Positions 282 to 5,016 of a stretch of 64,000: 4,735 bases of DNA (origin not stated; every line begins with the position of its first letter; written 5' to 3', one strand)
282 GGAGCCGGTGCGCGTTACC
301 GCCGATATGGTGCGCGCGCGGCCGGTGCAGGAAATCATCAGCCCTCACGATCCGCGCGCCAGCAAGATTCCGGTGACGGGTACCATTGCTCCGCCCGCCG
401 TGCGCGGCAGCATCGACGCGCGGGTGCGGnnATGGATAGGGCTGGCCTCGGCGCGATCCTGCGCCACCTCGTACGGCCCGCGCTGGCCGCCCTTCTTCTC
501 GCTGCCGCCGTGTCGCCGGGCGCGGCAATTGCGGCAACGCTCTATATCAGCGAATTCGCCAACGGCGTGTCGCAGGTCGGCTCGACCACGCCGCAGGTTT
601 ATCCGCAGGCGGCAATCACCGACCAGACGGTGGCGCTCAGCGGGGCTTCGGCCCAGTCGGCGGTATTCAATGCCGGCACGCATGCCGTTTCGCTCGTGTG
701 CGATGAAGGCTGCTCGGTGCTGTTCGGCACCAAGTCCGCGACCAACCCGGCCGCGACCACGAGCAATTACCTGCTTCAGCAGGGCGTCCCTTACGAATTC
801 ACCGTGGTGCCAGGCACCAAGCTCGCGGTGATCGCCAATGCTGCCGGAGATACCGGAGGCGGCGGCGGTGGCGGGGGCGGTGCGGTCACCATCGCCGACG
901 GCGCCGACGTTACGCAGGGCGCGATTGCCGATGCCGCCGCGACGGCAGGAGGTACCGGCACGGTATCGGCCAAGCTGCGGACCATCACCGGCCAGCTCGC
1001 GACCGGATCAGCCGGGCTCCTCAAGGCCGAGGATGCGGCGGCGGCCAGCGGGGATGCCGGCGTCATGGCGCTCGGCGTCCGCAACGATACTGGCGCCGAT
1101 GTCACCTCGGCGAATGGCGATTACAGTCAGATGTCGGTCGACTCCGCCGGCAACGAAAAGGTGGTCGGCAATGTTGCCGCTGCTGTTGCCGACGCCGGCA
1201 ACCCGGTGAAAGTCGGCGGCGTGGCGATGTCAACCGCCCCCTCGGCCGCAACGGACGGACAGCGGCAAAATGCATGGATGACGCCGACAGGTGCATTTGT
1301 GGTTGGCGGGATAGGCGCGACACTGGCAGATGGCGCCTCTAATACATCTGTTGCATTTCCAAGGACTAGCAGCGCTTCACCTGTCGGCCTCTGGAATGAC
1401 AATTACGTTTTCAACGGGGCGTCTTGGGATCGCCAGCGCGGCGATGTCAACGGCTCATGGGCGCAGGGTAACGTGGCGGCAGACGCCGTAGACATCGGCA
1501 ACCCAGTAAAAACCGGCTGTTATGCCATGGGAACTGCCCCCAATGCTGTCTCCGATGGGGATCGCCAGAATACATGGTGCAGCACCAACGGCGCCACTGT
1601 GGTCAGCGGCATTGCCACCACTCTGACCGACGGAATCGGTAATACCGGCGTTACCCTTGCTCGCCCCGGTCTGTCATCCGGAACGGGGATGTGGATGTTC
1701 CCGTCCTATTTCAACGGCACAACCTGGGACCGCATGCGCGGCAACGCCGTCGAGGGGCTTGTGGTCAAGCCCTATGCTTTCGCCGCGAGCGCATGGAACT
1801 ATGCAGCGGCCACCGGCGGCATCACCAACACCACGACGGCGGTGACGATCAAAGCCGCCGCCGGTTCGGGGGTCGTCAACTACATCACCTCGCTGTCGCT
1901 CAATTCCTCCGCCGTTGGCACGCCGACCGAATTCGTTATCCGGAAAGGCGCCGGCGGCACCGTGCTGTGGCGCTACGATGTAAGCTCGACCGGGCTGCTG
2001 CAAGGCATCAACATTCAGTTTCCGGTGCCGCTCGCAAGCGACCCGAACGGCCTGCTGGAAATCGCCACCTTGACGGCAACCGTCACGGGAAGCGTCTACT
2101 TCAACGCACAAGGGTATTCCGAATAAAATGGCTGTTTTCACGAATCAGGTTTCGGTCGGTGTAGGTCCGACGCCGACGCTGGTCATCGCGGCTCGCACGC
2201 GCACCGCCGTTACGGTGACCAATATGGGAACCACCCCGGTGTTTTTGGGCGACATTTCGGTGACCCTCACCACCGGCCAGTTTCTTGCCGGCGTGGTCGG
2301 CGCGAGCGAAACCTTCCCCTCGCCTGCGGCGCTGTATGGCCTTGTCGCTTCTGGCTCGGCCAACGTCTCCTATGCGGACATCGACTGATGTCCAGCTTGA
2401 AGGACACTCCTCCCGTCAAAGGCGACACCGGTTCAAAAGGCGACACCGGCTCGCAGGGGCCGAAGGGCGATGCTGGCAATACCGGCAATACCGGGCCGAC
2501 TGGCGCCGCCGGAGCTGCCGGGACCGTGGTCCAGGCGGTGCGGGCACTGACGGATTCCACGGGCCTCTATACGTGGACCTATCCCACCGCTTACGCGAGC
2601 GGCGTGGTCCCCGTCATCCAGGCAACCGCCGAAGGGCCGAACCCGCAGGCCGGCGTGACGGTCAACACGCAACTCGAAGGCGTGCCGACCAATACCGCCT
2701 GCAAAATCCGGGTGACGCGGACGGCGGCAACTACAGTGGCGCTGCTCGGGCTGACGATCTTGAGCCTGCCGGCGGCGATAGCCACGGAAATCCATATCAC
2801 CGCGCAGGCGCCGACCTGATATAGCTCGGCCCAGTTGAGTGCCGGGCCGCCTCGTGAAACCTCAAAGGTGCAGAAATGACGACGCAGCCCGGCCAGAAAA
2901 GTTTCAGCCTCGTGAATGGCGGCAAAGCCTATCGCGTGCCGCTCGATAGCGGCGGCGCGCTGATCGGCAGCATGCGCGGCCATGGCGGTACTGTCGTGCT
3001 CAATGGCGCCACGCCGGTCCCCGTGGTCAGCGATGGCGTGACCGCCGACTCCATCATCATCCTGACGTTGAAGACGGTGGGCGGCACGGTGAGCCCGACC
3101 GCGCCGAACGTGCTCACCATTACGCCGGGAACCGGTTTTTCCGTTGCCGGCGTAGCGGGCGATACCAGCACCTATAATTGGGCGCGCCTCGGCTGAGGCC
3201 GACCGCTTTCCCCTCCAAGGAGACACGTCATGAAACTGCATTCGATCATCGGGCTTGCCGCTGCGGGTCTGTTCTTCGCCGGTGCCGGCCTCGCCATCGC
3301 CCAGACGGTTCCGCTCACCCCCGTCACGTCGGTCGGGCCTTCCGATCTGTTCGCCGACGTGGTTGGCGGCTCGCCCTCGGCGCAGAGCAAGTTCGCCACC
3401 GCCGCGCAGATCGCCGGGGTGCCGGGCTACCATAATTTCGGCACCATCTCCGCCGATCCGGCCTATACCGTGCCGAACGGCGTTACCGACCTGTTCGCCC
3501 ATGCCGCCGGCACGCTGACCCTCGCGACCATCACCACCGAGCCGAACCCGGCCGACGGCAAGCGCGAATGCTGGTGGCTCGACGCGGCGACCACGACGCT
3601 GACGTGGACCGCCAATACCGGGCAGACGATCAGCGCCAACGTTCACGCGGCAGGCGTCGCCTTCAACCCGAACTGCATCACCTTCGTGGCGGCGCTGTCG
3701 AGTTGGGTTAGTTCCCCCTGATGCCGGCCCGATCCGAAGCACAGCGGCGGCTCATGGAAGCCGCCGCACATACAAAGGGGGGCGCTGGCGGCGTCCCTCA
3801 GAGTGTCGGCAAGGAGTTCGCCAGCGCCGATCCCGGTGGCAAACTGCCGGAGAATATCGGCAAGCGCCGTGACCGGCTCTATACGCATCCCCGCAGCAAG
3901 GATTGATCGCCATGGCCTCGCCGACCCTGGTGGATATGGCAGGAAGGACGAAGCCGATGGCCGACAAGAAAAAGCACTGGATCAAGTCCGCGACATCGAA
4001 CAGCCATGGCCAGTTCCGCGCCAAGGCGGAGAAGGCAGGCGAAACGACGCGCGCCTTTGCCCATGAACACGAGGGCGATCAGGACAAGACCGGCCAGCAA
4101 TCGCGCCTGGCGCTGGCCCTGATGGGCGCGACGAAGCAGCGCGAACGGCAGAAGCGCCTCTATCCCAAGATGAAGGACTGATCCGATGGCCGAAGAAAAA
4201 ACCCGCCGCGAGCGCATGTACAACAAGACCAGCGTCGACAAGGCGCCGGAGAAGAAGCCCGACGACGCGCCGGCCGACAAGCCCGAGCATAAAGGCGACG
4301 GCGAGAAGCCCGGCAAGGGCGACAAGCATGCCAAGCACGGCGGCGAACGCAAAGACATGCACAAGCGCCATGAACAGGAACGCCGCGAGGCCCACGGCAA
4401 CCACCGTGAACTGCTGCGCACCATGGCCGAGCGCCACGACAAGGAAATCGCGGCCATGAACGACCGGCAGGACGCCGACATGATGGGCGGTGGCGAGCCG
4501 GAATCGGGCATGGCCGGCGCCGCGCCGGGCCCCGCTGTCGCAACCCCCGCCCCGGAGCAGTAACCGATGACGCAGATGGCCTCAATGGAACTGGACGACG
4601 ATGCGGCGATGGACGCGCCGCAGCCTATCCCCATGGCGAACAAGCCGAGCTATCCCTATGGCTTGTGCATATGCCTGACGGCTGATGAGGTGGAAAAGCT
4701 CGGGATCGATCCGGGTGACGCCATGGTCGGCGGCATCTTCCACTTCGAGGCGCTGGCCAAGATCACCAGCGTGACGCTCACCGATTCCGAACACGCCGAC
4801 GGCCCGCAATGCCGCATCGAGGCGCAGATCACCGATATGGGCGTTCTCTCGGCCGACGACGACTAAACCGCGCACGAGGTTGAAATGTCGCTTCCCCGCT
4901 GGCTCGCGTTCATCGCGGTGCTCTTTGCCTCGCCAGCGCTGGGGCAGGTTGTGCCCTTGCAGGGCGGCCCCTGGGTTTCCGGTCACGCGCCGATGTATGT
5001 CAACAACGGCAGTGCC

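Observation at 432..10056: Six proteins inside the virion/fibre block carry canonical Sec signal peptides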

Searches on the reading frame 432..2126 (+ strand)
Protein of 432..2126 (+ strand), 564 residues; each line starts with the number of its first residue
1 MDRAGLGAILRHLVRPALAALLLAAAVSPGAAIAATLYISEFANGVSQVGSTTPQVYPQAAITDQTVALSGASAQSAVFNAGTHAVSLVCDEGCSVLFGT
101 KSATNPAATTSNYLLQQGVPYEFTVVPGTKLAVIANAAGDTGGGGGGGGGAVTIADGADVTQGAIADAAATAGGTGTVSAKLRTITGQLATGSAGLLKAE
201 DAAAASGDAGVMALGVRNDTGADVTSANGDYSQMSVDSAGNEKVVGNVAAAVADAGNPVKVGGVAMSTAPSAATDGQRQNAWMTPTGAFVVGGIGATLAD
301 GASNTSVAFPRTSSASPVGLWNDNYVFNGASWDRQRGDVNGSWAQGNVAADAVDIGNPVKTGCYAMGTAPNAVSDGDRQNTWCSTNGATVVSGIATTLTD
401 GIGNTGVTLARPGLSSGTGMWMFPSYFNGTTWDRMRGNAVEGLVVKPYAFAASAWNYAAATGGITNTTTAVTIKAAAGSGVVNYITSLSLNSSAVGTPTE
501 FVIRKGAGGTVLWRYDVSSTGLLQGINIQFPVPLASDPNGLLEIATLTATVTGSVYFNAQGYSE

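Call 5: search_protein_families(library=phrogs, proteins=[window:432-2126:+], max_evalue=0.01)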
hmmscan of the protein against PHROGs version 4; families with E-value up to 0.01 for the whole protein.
window:432-2126:+ (564 aa): 0 families

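Call 6: search_protein_families(library=pfam, proteins=[window:432-2126:+], max_evalue=0.01)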
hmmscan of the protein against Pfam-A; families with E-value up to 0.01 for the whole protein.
window:432-2126:+ (564 aa): 0 families

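Call 36: search_dna_similar(query=window:432-2123:+, collection=phages, mode=protein, max_rows=30, max_evalue=0.01)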
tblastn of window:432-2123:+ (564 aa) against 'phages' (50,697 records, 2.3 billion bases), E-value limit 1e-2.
No match.

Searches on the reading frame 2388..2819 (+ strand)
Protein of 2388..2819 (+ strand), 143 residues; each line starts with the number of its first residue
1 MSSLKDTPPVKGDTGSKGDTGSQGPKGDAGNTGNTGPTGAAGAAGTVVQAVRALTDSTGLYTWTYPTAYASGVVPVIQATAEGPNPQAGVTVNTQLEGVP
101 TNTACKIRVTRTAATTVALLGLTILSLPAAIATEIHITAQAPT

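Call 5: search_protein_families(library=phrogs, proteins=[window:2388-2819:+], max_evalue=0.01)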
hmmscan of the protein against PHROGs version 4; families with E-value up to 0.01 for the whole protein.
window:2388-2819:+ (143 aa): 28 families (the best 25 are shown)
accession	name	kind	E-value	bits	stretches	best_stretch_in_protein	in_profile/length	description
phrog_5073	-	tail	1.4e-09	38.6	1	12-46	330-364/519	tail fiber protein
phrog_6320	-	tail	1.8e-09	37.9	1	11-98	178-243/745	tail fiber protein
phrog_366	-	tail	7.9e-09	36.5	1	11-77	347-388/474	tail fiber protein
phrog_819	-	tail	3.9e-08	32.9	1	12-45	538-571/1024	tail protein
phrog_3904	-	tail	2.3e-07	30.5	1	10-63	584-643/1086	tail fiber protein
phrog_3890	-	tail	3.7e-07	27.9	1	11-58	2619-2669/3453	straight fibre tail protein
phrog_10972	-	tail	1.5e-06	29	1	5-46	156-197/343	tail fiber protein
phrog_8745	-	tail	2.2e-06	26.2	1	11-101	1412-1532/1803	tail fiber protein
phrog_25888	-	unknown function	1.2e-05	25.7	1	11-74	244-304/325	-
phrog_18350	-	tail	1.5e-05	25.8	1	11-101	162-248/253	tail fiber protein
phrog_3449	-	tail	8.9e-05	21.9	1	13-60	37-82/549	tail collar protein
phrog_34916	-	tail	9e-05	23.6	1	10-64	49-103/124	tail fiber protein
phrog_13892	-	tail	9.3e-05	22.6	1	11-70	50-107/676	minor tail protein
phrog_35520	-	tail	0.00011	21.5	1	9-65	401-457/1199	tail protein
phrog_29268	-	unknown function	0.00011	21.5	1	10-116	265-369/653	-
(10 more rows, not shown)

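Call 6: search_protein_families(library=pfam, proteins=[window:2388-2819:+], max_evalue=0.01)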
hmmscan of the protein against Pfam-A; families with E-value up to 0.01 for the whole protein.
window:2388-2819:+ (143 aa): 1 family
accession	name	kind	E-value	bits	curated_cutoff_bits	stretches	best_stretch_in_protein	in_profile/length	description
PF01391.23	Collagen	-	2.7e-06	27.5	27.2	1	12-45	16-49/60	Collagen triple helix repeat (20 copies)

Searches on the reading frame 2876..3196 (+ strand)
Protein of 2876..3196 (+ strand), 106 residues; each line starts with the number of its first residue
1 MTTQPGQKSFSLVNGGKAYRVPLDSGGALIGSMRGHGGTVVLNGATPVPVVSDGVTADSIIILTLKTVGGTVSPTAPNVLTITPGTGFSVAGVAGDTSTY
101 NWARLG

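Call 5: search_protein_families(library=phrogs, proteins=[window:2876-3196:+], max_evalue=0.01)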
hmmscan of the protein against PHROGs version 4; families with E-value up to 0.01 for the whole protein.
window:2876-3196:+ (106 aa): 0 families

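Call 6: search_protein_families(library=pfam, proteins=[window:2876-3196:+], max_evalue=0.01)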
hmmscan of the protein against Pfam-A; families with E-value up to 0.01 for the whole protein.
window:2876-3196:+ (106 aa): 1 family
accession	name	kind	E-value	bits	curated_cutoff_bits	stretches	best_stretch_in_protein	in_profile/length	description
PF24146.1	K1-lyase_C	-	1.4e-07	32.3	27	1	38-102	5-67/70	K1 capsule-specific polysaccharide lyase, C-terminal domain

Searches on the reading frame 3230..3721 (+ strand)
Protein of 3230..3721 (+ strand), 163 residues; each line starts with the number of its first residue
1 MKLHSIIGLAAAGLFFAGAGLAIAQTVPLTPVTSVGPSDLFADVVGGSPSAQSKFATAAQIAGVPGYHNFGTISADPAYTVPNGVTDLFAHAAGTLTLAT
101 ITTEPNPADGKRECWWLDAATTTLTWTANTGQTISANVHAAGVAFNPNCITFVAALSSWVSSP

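Call 5: search_protein_families(library=phrogs, proteins=[window:3230-3721:+], max_evalue=0.01)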
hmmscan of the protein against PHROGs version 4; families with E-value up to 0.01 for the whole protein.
window:3230-3721:+ (163 aa): 0 families

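Call 6: search_protein_families(library=pfam, proteins=[window:3230-3721:+], max_evalue=0.01)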
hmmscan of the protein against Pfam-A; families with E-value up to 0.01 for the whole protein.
window:3230-3721:+ (163 aa): 0 families

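Call 35: search_dna_similar(query=window:3230-3718:+, collection=phages, mode=protein, max_rows=30, max_evalue=0.01)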
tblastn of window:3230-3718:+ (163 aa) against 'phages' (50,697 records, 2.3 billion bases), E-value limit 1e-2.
No match.

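Call 55: search_solved_structures(query=window:3230-3718:+, max_evalue=5)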
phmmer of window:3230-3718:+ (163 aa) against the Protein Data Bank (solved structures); distinct sequences matched with E-value up to 5: 0.

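Call 56: find_homologous_proteins(query=window:3230-3718:+, max_evalue=0.001)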
Query window:3230-3718:+ (163 aa): 72 proteins with E <= 0.001 among 406 candidates.
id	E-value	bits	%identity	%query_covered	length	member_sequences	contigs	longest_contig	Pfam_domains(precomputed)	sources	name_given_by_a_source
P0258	1.0e-99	349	100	100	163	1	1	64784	-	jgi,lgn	jgi:hypothetical protein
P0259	4.1e-69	250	70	100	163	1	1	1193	-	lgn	-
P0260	1.2e-68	248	71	96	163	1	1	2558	-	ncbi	-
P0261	1.6e-67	245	71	99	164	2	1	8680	-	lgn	-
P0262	9.2e-65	236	68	98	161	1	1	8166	-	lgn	-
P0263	3.8e-64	234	73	85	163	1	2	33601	-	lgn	-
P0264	9.5e-64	232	70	95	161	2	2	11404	-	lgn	-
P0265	1.5e-63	232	66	99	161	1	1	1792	-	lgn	-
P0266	1.7e-63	231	65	100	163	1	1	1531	-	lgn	-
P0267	1.9e-63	231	71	95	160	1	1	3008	-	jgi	jgi:hypothetical protein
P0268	4.9e-60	220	68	97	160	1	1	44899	-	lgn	-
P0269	3.3e-59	218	63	99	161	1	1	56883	-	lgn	-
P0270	6.2e-59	217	62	99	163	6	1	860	-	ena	-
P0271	6.0e-58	213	63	98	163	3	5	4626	-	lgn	-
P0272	1.2e-57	212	67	90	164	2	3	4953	-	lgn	-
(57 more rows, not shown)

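Call 62: predict_structure(alignment_id=A3)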
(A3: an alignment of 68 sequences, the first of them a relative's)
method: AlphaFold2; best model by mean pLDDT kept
length: 163 residues; sequences in the alignment: 68
mean_pLDDT: 87.4   pTM: 0.67
mean pLDDT of the five models: 87.4, 85.9, 84.5, 84.4, 84.1
residues with pLDDT >= 90: 91; 70-90: 52; 50-70: 20; < 50: 0
segments of 3 or more residues with pLDDT < 50: none
pLDDT, mean of each block of 10 residues (from residue 1): 79 77 68 73 78 77 82 96 94 94 95 96 97 97 96 97 93
secondary structure, 60 per line:
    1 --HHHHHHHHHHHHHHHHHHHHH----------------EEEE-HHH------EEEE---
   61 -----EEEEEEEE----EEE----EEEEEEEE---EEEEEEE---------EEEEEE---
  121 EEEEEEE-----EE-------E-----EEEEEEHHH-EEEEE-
elements in order: H3-23 E40-43 E54-57 E66-73 E78-80 E85-92 E96-102 E112-117 E121-127 E148-153 E158-162

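Call 65: fold_search(model_id=the predicted structure, library=pdb)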
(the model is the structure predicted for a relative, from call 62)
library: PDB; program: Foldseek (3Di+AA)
matches with E <= 10: 25; with E <= 0.001: 0
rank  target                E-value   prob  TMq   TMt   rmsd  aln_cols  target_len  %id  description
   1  9ny6_C                1.3e-03  1.00  0.42  0.26   7.3       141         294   12  Pseudomonas phage Pa223 capsid spike (released 2025-08-06)
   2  7rfv                  2.9e-02  0.98  0.44  0.33   7.3       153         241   14  Tailspike protein 4 (TSP4) from phage CBA120, residues 1-250, obtained in the presence of PEG8000 (released 2022-02-23)
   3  7rej_A                4.3e-02  0.95  0.42  0.25   7.7       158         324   15  Tailspike protein 4 (TSP4) from phage CBA120, residues 1-335, obtained in the presence of NaK-Tartrate (released 2022-02-23)
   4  7rej_B                6.0e-02  0.96  0.44  0.31   8.2       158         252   13  Tailspike protein 4 (TSP4) from phage CBA120, residues 1-335, obtained in the presence of NaK-Tartrate (released 2022-02-23)
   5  7rfo_B                8.8e-02  0.84  0.40  0.23   7.8       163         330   12  SeMet Tailspike protein 4 (TSP4) phage CBA120, residues 1-335, obtained in the presence of LiSO4 (released 2022-02-23)
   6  6o38_F                9.8e-02  0.98  0.35  0.12   4.0        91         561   11  Structure of a chaperone-substrate complex (released 2019-07-24)
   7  6o38_A                1.1e-01  0.84  0.28  0.10   5.8       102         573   11  Structure of a chaperone-substrate complex (released 2019-07-24)
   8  6o38_C                1.2e-01  0.75  0.33  0.13  12.1       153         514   12  Structure of a chaperone-substrate complex (released 2019-07-24)
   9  24qj                  1.8e-01  0.54  0.35  0.15   9.1       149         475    8  Crystal structure of a tailspike depolymerase (Solidus_gp83) from Acinetobacter phage Solidus (released 2026-03-25)
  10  9f4b_FA               2.4e-01  0.75  0.32  0.10   6.9       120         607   10  Pre-assembled baseplate cup of Klebsiella phage KP1 variant vB_Kpn_Lilla1 (released 2025-05-14)
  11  7rfo_C                2.4e-01  0.57  0.37  0.22   7.9       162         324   14  SeMet Tailspike protein 4 (TSP4) phage CBA120, residues 1-335, obtained in the presence of LiSO4 (released 2022-02-23)
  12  7rfo_A                2.8e-01  0.60  0.39  0.22   9.7       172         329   11  SeMet Tailspike protein 4 (TSP4) phage CBA120, residues 1-335, obtained in the presence of LiSO4 (released 2022-02-23)
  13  9f4a_LS               4.0e-01  0.66  0.34  0.11   8.2       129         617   13  Interface between baseplate cup and extended tail tube/sheath of Klebsiella phage KP1 variant vB_Kpn_Lilla1 (released 2025-05-14)
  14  5iv5_AC               5.9e-01  0.57  0.32  0.10   4.8        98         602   17  Cryo-electron microscopy structure of the hexagonal pre-attachment T4 baseplate-tail tube complex (released 2016-05-18)
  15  5xdm_B                2.4e+00  0.07  0.22  0.30  10.3       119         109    7  Structure of the C-terminal domain of E. coli MinC at 3.0 angstrom resolution (released 2018-02-07)
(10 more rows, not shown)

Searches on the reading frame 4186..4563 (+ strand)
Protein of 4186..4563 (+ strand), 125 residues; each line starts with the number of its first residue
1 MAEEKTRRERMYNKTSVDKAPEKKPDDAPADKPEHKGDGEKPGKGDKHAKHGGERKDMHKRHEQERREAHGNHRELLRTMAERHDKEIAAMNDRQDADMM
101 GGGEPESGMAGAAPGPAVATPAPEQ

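Call 40: search_protein_families(library=phrogs, proteins=[window:4186-4563:+], max_evalue=0.01)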
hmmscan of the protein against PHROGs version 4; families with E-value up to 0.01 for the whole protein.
window:4186-4563:+ (125 aa): 0 families

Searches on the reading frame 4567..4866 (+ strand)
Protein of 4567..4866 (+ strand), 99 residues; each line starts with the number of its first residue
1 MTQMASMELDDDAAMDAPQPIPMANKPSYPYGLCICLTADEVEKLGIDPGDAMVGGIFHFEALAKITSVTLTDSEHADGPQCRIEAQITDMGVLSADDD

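Call 26: search_protein_families(library=pfam, proteins=[window:4567-4866:+], max_evalue=0.01)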
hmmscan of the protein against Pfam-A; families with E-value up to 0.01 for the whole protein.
window:4567-4866:+ (99 aa): 1 family
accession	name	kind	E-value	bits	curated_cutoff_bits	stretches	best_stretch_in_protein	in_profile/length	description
PF21628.3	Gp10-like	-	2.7e-09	37.6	27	1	26-96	19-86/98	Major coat protein-like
